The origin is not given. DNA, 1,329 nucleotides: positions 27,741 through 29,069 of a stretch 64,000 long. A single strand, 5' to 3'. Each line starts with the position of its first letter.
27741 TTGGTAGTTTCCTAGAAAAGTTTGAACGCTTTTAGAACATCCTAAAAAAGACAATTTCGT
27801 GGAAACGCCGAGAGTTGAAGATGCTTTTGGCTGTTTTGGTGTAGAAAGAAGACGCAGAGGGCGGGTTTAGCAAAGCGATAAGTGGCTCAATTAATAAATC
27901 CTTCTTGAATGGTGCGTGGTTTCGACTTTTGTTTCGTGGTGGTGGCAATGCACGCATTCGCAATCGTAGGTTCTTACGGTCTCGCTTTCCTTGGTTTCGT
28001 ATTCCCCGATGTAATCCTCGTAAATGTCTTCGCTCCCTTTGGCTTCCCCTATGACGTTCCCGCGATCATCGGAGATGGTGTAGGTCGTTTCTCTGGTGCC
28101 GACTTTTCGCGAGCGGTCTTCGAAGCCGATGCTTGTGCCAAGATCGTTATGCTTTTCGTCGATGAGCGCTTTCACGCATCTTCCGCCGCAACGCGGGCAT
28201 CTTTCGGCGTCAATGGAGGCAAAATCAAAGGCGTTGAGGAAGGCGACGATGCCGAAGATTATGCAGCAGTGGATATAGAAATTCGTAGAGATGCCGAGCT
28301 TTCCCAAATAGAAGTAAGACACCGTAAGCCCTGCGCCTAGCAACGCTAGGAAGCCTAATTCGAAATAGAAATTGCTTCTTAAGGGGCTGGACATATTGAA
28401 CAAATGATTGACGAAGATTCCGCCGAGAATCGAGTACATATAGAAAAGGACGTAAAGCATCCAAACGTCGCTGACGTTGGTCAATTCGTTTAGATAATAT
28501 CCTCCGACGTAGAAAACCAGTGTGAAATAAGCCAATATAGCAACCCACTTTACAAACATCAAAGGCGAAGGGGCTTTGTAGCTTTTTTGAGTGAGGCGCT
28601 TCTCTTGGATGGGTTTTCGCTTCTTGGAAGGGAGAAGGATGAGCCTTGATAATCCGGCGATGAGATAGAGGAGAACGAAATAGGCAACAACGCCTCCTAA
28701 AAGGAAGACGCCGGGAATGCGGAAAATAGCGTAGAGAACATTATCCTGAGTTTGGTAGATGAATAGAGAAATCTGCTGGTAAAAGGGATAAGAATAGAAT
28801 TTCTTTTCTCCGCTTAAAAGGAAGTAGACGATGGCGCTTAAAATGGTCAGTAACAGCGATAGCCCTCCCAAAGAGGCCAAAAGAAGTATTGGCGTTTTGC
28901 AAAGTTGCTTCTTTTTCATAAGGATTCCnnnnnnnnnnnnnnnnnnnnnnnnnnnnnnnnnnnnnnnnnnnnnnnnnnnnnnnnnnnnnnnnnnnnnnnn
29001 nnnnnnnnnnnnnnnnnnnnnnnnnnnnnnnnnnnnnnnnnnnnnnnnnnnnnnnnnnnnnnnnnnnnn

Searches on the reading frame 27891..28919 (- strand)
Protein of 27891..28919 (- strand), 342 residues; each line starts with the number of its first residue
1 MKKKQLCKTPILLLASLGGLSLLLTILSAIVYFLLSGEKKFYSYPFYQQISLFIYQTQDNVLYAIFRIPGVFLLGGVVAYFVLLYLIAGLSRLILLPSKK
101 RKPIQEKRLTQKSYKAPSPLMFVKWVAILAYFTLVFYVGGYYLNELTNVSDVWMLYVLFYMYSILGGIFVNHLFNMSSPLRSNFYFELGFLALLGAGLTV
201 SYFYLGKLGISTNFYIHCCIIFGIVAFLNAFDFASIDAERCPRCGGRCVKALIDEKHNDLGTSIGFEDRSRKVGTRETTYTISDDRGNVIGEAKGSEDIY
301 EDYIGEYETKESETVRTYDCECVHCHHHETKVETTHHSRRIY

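Call 5: search_protein_families(library=pfam, proteins=[window:27891-28919:-], max_evalue=0.01)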
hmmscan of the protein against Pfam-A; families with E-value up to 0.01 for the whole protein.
window:27891-28919:- (342 aa): 0 families

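Call 34: find_encoding_contigs(protein=window:27891-28919:-, flank=3000, max_places=10)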
Protein window:27891-28919:- (342 aa): 4 contigs read that carry it; 3 places shown.
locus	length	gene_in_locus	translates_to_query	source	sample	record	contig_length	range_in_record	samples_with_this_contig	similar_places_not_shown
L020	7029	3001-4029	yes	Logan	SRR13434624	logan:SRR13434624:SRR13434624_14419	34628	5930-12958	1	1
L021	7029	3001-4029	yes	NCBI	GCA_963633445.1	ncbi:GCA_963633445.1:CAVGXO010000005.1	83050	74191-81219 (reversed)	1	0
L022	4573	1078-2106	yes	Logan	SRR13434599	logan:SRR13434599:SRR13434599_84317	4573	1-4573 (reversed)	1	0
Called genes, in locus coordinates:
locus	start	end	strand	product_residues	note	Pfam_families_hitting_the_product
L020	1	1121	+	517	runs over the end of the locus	PF00860:Xan_ur_permease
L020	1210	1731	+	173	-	PF00156:Pribosyltran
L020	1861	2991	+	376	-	PF13306:LRR_5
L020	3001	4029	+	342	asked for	-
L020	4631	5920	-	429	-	PF13173:AAA_14, PF13635:DUF4143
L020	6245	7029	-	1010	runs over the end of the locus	PF00005:ABC_tran, PF02463:SMC_N (weak), PF02687:FtsX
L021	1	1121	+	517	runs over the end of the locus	PF00860:Xan_ur_permease, PF00916:Sulfate_transp (faint)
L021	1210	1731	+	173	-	PF00156:Pribosyltran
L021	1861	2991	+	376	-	PF13306:LRR_5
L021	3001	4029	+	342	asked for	-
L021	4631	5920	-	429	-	PF13173:AAA_14, PF13635:DUF4143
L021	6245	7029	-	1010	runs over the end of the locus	PF00005:ABC_tran, PF02463:SMC_N (weak), PF02687:FtsX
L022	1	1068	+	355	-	?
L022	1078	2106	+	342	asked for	-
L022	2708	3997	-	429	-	PF13173:AAA_14, PF13635:DUF4143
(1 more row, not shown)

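Call 61: find_related_loci(query=window:27891-28919:-, collection=metagenome_contigs, flank=3000)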
Query window:27891-28919:- (342 aa) in metagenome_contigs; peptide patterns used: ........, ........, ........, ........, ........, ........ (x = any residue, [..] = any of these).
88 stretches matched a pattern, but none encodes a relative of the query by tblastn (E <= 1e-3).

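Call 65: search_protein_families(library=ncbifam, proteins=[window:27891-28919:-], max_evalue=0.01)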
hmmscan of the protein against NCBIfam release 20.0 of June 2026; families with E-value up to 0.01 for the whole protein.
window:27891-28919:- (342 aa): 0 families

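Call 66: search_protein_families(library=padloc, proteins=[window:27891-28919:-], max_evalue=0.01)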
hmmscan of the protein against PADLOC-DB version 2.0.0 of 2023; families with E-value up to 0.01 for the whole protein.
window:27891-28919:- (342 aa): 0 families
